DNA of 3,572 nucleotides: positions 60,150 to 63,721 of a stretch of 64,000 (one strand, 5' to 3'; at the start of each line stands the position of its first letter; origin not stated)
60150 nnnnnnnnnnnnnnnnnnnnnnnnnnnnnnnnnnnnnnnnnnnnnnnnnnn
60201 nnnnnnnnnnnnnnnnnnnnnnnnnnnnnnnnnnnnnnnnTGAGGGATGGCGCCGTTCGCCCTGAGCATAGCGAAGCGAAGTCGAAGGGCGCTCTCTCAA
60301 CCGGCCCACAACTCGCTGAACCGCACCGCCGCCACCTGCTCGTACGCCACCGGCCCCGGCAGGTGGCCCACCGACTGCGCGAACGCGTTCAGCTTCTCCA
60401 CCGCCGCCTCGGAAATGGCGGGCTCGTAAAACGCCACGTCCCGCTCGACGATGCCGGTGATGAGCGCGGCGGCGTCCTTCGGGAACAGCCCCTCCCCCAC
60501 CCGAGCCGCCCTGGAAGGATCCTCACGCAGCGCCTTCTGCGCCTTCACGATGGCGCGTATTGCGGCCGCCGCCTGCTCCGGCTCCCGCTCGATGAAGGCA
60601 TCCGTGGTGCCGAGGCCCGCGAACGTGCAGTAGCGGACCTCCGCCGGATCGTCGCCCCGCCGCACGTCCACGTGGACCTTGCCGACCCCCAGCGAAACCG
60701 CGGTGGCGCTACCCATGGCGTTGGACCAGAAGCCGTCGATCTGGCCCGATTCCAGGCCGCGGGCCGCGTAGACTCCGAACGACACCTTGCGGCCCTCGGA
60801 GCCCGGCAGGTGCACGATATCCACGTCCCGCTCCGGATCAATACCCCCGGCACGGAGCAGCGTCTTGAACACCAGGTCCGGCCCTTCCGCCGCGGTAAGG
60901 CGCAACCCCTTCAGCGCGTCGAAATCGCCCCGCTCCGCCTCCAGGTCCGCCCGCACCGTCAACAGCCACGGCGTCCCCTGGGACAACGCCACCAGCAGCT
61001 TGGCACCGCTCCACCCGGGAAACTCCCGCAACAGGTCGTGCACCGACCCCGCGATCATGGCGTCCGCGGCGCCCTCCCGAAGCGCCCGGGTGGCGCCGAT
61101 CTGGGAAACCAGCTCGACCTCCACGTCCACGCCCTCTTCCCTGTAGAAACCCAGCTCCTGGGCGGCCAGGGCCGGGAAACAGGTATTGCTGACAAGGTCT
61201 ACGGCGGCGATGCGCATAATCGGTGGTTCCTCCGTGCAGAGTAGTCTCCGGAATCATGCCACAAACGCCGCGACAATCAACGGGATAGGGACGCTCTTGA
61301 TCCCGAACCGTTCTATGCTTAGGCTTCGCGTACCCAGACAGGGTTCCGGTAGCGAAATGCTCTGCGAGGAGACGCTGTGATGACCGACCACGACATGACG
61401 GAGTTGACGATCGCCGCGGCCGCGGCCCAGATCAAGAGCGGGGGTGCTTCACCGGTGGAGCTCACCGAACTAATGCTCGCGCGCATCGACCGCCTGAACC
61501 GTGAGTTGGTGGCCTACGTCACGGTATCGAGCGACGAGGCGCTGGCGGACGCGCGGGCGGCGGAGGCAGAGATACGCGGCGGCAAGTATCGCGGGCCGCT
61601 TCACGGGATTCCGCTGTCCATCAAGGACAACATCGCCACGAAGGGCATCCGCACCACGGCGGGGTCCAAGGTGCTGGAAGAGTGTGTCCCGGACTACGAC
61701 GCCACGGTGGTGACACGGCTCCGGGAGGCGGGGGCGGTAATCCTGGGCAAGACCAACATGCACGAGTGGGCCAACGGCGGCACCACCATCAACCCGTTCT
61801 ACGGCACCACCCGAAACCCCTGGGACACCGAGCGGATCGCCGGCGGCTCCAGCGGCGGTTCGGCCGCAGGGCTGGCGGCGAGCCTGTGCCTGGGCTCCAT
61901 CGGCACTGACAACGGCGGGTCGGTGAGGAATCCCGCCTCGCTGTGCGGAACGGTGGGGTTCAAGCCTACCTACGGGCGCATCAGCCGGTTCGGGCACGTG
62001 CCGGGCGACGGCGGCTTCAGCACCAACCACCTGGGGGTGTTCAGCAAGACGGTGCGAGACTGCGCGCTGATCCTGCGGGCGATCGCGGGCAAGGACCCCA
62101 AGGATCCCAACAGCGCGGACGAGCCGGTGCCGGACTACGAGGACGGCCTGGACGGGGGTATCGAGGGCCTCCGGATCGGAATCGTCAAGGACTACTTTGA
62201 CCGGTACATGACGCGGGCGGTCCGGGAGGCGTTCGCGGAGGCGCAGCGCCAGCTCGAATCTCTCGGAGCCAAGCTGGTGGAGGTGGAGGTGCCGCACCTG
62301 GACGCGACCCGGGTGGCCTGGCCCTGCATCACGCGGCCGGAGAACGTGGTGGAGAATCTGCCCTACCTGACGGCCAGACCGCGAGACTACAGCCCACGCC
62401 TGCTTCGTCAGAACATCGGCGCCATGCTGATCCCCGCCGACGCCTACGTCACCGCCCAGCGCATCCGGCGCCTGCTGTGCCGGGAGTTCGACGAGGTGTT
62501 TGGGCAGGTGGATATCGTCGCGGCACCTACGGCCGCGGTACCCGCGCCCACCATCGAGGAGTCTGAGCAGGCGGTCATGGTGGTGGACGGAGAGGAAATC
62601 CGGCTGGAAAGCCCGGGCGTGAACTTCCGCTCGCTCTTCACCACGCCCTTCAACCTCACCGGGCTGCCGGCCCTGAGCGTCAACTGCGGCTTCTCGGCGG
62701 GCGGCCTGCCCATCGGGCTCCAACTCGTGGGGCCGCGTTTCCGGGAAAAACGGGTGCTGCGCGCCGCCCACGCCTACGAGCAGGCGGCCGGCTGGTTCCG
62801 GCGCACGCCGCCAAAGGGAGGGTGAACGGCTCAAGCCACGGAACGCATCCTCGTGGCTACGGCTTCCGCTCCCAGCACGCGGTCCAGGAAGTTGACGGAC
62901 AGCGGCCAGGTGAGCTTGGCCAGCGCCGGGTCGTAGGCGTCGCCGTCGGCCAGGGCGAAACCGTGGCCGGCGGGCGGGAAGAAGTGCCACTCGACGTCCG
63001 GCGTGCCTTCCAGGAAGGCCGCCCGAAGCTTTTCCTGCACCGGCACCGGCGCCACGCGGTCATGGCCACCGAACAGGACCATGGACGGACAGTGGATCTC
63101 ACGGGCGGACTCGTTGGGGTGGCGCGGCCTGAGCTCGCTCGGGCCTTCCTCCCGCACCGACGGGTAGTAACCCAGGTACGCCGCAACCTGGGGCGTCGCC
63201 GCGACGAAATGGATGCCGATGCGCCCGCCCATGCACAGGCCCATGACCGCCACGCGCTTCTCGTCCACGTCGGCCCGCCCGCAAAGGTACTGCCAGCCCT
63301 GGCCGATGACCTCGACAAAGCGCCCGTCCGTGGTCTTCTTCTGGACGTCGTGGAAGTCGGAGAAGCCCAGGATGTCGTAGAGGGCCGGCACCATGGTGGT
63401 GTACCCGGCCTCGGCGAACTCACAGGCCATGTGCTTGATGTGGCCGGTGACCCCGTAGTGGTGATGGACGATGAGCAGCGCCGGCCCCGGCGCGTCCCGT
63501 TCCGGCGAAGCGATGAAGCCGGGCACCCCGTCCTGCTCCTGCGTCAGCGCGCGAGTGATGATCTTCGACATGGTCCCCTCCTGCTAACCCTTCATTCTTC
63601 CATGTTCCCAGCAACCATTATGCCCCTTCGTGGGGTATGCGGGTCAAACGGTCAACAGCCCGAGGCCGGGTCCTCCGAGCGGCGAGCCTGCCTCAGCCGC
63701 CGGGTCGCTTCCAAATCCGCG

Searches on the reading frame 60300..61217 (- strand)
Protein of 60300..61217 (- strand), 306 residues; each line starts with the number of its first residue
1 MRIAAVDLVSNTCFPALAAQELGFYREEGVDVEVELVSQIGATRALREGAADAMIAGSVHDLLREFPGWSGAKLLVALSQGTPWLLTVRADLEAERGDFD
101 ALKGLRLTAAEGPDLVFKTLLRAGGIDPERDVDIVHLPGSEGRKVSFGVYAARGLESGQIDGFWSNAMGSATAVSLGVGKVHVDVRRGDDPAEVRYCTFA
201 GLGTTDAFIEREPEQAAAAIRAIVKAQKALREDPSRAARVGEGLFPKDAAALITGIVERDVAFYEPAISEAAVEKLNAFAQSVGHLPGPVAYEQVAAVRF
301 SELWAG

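Call 106: search_protein_families(library=pfam, proteins=[window:60300-61217:-], max_evalue=0.00001)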
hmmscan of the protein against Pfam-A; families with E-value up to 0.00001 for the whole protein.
window:60300-61217:- (306 aa): 2 families
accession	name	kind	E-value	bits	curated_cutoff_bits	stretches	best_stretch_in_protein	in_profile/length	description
PF13379.11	NMT1_2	-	2.1e-13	51.1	24.7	1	112-237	134-244/252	NMT1-like family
PF09084.16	NMT1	-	6.6e-11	43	20.5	1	15-237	6-216/216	NMT1/THI5 like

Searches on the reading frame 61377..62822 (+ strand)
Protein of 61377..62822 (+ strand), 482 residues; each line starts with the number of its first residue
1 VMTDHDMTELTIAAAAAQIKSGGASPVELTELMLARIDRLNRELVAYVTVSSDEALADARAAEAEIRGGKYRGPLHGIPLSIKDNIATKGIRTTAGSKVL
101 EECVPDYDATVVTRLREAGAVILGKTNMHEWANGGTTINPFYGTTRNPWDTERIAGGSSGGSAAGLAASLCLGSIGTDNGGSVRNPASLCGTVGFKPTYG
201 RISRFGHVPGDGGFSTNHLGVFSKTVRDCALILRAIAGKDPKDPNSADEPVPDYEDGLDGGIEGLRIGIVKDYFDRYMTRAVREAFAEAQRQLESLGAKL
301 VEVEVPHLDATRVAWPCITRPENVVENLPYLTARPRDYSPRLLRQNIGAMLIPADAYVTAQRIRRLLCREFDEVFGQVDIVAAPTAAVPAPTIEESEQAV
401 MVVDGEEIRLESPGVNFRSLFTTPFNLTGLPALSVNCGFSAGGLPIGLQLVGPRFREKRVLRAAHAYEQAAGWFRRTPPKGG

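Call 106: search_protein_families(library=pfam, proteins=[window:61377-62822:+], max_evalue=0.00001)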
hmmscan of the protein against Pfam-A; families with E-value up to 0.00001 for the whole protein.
window:61377-62822:+ (482 aa): 1 family
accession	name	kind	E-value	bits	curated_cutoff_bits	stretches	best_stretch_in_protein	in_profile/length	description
PF01425.27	Amidase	-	2.4e-126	422.8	27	1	28-461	1-445/445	Amidase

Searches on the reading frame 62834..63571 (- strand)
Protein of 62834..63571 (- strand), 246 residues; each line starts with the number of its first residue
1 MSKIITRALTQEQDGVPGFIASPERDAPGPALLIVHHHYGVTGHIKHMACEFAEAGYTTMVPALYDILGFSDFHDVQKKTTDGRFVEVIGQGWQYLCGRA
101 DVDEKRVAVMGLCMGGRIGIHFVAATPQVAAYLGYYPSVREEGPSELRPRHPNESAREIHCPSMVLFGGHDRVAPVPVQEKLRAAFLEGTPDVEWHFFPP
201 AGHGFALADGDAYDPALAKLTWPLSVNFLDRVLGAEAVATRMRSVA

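Call 106: search_protein_families(library=pfam, proteins=[window:62834-63571:-], max_evalue=0.00001)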
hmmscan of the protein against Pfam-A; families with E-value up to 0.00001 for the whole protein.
window:62834-63571:- (246 aa): 1 family
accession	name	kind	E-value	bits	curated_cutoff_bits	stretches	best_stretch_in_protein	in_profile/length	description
PF01738.24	DLH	-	9.7e-32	110.7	21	1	17-232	2-216/217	Dienelactone hydrolase family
